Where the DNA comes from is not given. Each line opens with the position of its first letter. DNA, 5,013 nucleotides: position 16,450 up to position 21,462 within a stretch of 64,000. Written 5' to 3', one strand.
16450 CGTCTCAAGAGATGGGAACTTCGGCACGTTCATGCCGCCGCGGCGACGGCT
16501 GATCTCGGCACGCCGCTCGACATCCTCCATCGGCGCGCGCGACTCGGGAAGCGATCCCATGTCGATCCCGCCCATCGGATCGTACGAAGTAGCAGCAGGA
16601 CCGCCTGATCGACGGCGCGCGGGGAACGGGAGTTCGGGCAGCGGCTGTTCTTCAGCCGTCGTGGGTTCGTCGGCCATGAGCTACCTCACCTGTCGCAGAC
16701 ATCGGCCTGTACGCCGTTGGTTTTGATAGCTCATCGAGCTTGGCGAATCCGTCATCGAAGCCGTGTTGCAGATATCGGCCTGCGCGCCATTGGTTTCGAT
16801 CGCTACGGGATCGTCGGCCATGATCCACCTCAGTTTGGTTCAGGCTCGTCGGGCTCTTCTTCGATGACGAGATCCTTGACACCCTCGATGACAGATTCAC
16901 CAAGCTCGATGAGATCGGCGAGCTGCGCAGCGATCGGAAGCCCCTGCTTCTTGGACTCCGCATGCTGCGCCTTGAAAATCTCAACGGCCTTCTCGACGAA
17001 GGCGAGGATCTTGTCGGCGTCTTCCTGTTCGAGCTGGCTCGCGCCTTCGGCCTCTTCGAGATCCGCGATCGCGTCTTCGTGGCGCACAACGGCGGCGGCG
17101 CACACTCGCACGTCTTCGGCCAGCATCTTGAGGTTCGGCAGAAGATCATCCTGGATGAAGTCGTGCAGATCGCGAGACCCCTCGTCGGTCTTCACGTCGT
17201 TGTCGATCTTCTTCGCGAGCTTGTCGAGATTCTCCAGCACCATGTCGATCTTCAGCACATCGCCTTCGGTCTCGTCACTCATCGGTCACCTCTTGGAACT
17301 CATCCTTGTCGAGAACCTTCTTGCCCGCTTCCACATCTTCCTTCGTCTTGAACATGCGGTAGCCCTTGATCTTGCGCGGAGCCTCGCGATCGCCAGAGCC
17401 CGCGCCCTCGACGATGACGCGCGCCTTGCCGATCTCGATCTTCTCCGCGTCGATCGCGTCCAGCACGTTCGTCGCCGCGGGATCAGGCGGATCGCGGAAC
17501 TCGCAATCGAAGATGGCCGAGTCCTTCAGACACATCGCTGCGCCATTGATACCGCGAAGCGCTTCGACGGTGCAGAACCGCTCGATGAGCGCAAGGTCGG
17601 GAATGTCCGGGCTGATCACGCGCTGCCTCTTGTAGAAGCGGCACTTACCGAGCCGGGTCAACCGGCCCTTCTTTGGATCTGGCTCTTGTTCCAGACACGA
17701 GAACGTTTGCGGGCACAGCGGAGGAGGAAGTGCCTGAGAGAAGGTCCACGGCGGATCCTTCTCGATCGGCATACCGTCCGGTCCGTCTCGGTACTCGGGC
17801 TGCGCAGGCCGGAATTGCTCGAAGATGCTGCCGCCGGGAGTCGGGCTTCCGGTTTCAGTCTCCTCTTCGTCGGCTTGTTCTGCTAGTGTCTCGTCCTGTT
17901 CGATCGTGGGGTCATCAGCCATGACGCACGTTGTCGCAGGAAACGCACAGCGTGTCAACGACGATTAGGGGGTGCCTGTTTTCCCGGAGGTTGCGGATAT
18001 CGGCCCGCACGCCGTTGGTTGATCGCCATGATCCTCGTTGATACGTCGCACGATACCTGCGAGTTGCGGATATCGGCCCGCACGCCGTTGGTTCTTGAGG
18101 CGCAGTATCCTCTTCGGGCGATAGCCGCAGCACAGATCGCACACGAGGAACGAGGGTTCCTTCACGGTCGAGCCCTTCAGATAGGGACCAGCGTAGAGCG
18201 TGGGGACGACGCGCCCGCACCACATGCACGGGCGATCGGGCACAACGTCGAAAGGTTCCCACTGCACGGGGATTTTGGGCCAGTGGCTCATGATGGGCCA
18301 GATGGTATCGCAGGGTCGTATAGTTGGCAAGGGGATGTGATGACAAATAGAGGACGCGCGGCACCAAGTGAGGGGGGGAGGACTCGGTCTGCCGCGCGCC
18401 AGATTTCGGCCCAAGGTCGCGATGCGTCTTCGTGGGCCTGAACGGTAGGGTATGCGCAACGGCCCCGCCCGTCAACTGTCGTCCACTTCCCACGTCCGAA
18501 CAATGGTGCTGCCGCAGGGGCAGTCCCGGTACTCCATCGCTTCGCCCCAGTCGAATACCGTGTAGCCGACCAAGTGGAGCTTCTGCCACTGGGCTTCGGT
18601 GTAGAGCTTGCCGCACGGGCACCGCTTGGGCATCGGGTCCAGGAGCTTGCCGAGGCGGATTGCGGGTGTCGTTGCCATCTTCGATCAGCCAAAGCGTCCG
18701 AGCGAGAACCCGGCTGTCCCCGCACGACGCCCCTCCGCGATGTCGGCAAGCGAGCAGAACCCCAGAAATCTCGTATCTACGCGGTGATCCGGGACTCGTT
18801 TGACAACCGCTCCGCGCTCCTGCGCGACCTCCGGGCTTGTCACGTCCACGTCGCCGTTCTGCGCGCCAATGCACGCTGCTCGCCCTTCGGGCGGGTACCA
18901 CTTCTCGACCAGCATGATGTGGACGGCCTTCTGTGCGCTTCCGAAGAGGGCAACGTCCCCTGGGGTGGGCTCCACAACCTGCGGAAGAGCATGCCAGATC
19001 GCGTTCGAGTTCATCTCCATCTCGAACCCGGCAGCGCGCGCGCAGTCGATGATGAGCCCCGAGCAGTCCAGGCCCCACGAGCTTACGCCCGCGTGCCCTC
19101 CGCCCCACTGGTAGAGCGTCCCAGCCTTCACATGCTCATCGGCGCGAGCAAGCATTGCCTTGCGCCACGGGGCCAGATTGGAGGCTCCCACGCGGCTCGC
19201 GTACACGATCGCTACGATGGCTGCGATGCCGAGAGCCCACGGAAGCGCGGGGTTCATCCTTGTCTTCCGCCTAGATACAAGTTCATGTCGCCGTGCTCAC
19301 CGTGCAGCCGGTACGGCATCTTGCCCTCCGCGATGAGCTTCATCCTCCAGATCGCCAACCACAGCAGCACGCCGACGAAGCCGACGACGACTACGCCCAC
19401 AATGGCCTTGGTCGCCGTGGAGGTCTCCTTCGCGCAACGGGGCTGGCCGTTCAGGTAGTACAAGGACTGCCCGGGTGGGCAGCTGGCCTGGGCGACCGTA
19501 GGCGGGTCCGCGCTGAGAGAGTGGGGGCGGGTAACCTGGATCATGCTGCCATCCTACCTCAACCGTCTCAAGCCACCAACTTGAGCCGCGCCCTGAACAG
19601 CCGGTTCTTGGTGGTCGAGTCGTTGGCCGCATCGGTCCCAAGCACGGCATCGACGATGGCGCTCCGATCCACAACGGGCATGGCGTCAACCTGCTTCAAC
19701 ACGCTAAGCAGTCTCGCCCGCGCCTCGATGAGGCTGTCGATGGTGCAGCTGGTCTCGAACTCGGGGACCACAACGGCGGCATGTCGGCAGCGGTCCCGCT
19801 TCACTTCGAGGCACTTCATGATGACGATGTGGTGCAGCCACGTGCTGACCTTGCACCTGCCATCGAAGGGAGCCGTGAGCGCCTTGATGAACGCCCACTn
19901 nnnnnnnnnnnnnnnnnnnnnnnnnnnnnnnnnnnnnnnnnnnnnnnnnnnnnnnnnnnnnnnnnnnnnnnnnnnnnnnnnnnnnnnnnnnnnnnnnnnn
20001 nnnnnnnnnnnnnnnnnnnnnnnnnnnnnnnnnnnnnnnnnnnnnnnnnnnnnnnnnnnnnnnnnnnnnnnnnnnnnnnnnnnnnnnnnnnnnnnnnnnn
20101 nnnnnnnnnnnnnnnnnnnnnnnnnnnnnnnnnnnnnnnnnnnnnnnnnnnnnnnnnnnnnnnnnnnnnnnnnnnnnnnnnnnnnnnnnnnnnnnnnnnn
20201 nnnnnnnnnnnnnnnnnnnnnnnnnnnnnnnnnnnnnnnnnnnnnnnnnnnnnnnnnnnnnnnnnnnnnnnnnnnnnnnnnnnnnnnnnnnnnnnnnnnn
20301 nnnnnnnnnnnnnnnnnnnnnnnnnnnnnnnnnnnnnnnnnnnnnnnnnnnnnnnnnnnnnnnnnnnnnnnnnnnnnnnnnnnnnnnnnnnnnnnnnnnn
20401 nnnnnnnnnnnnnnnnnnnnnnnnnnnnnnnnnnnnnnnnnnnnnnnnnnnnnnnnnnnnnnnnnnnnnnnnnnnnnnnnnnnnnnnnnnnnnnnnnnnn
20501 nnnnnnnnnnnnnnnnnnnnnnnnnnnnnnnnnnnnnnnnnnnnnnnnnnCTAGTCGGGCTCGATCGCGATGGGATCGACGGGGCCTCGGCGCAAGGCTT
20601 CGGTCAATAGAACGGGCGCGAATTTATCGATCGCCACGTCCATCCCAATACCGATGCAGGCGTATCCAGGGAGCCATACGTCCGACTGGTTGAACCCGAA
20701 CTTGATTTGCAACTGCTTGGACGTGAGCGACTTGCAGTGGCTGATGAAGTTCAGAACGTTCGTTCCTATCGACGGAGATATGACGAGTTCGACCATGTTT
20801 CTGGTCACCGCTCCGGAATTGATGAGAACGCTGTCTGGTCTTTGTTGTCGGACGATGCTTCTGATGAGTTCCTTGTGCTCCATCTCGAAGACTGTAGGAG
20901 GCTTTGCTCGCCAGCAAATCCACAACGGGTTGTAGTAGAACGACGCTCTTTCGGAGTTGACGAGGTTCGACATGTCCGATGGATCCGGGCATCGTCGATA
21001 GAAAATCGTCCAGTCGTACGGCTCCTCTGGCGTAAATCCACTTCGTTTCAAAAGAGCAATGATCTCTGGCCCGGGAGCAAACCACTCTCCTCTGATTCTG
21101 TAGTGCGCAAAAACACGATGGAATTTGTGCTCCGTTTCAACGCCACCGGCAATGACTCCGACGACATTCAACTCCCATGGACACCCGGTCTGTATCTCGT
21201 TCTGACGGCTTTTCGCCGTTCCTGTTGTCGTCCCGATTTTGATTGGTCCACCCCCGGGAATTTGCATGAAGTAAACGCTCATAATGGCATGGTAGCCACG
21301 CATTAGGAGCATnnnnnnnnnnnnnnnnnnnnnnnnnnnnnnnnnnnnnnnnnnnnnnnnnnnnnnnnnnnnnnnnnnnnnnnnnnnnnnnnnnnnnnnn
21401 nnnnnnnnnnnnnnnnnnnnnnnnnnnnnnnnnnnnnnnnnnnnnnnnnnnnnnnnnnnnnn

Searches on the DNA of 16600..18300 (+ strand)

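Call 31: search_dna_similar(query=window:16600-18300:+, collection=plasmids, mode=distant, max_rows=15)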
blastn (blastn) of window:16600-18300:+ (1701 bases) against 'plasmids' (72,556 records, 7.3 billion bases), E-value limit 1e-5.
No match.

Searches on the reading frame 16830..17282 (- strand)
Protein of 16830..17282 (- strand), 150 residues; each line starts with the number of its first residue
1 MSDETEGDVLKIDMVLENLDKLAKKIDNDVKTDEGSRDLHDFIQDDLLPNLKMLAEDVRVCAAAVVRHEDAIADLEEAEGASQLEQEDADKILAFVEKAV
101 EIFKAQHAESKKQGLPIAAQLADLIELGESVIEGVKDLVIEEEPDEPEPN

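Call 12: search_protein_families(library=pfam, proteins=[window:16830-17282:-], max_evalue=0.01)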
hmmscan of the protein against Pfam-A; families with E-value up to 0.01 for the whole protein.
window:16830-17282:- (150 aa): 0 families

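Call 13: search_protein_families(library=phrogs, proteins=[window:16830-17282:-], max_evalue=0.01)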
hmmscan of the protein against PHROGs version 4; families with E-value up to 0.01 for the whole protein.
window:16830-17282:- (150 aa): 0 families

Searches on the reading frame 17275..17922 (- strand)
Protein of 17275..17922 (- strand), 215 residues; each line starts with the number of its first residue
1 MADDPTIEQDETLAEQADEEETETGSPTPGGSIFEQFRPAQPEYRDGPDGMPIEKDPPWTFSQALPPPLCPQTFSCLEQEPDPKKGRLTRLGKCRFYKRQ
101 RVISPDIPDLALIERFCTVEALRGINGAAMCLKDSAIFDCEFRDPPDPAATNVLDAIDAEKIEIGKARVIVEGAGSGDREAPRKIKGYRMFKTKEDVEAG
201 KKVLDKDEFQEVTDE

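Call 12: search_protein_families(library=pfam, proteins=[window:17275-17922:-], max_evalue=0.01)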
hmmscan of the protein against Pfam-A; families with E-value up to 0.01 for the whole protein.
window:17275-17922:- (215 aa): 0 families

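Call 13: search_protein_families(library=phrogs, proteins=[window:17275-17922:-], max_evalue=0.01)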
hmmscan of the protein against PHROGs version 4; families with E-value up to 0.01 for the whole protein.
window:17275-17922:- (215 aa): 0 families

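Call 27: find_related_loci(query=window:17275-17922:-, collection=viral_contigs, flank=5000)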
Query window:17275-17922:- (215 aa) in viral_contigs; peptide patterns used: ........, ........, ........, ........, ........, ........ (x = any residue, [..] = any of these).
2 stretches matched a pattern, but none encodes a relative of the query by tblastn (E <= 1e-3).

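Call 32: find_homologous_proteins(query=window:17275-17922:-, max_evalue=0.001)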
Query window:17275-17922:- (215 aa): 6 proteins with E <= 0.001 among 452 candidates.
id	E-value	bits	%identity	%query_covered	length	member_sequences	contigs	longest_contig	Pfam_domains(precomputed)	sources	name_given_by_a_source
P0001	5.3e-140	483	100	100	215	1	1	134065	-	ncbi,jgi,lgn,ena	ncbi:MAG: hypothetical protein WC683_02250 [bacterium]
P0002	5.7e-92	326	69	96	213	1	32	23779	-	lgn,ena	-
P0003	4.3e-90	320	71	87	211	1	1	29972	-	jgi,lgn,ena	-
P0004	1.0e-46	178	47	88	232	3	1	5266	-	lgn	-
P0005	1.2e-46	177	52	86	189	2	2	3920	-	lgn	-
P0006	1.8e-41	161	46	92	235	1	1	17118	-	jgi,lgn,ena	-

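Call 33: find_encoding_contigs(protein=P0002, flank=10000, max_places=3)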
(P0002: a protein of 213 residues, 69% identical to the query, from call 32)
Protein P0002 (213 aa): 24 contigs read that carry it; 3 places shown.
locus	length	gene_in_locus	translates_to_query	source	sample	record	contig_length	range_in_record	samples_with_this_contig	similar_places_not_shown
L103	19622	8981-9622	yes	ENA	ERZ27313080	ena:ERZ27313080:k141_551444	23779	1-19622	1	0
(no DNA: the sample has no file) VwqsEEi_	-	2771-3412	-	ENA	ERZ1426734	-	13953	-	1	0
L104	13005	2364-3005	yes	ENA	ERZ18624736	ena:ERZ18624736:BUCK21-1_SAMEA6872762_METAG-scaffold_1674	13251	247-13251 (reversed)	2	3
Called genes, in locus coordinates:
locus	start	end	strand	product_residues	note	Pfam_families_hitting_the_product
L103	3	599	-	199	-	?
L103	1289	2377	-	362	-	PF22548:AEP-TOTE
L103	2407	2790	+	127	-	-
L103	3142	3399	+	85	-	-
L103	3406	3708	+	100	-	-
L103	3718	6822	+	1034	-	PF13472:Lipase_GDSL_2 (weak), PF13385:Laminin_G_3 (faint)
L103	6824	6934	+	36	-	-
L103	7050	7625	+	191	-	PF04002:RadC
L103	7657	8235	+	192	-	-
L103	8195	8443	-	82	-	-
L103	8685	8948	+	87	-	-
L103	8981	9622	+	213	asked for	-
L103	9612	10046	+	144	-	-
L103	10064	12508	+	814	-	-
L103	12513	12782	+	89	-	-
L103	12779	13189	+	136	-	-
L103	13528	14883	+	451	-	-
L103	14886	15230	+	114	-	-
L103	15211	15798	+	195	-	-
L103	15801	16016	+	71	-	-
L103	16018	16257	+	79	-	-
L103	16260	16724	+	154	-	-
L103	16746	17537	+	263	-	-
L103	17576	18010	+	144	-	-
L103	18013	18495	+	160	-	PF18905:DUF5661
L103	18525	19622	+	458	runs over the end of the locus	-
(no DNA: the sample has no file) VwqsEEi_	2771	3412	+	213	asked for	-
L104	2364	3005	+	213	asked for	-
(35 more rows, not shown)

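Call 34: find_encoding_contigs(protein=P0003, flank=10000, max_places=3)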
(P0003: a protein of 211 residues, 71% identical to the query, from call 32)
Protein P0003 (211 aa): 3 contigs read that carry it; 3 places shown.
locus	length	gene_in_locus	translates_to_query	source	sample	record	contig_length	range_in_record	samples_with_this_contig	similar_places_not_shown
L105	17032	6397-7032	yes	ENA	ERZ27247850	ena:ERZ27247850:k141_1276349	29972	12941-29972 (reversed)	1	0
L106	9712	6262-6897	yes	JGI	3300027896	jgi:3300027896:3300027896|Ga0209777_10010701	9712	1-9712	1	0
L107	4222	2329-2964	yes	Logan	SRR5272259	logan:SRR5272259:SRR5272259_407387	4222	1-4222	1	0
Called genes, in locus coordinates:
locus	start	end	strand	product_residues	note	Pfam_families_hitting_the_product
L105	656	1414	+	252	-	PF12323:HTH_OrfB_IS605, PF01385:OrfB_IS605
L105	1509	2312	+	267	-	-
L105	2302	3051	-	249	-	-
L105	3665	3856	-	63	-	PF21983:NikA-like (weak)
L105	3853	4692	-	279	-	PF03400:DDE_Tnp_IS1 (faint)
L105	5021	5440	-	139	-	-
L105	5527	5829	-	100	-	-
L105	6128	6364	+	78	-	-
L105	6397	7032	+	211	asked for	-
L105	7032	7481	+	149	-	-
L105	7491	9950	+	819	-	-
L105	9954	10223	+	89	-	-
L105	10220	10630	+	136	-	-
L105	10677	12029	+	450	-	-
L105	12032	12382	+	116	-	-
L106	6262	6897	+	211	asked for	-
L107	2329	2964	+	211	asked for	-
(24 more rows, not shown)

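Call 35: find_encoding_contigs(protein=P0006, flank=10000, max_places=3)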
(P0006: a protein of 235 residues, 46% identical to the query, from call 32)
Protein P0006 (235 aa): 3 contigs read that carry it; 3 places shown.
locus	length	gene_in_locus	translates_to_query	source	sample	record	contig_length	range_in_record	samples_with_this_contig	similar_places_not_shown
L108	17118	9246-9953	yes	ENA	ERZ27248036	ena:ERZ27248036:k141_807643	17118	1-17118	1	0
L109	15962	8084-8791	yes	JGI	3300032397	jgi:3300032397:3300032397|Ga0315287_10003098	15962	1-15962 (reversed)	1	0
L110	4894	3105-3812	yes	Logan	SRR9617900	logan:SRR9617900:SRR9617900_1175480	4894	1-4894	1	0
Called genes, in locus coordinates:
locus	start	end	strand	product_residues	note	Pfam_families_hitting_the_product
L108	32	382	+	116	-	-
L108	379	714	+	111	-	-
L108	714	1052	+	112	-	-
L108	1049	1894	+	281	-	-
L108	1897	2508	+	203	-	-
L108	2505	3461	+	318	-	PF26125:AcrVA2-like (weak)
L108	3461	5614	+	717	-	PF13589:HATPase_c_3 (faint)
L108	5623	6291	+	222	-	-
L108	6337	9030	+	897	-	PF13472:Lipase_GDSL_2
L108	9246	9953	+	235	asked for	-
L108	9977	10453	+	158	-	-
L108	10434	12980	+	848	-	-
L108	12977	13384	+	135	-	-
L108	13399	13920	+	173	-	-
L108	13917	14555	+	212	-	-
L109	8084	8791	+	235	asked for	-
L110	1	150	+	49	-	?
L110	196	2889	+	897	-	PF13472:Lipase_GDSL_2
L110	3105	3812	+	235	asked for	-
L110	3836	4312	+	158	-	-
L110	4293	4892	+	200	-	?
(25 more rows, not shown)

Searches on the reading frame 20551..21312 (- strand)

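Call 12: search_protein_families(library=pfam, proteins=[window:20551-21312:-], max_evalue=0.01)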
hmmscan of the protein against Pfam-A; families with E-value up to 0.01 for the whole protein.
window:20551-21312:- (253 aa): 1 family
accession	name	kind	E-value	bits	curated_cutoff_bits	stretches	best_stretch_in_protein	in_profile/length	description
PF13455.12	MUG113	-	9.8e-12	45.7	22.3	1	25-84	2-66/73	Meiotically up-regulated gene 113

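Call 13: search_protein_families(library=phrogs, proteins=[window:20551-21312:-], max_evalue=0.01)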
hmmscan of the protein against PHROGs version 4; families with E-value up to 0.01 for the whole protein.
window:20551-21312:- (253 aa): 3 families
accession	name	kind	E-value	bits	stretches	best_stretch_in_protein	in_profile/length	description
phrog_8130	-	unknown function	2.1e-14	54.4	1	6-88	175-259/434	-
phrog_8604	-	unknown function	9.2e-09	36.2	1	13-86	127-192/200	-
phrog_4284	-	unknown function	1.3e-08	35.8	1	13-92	87-165/171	-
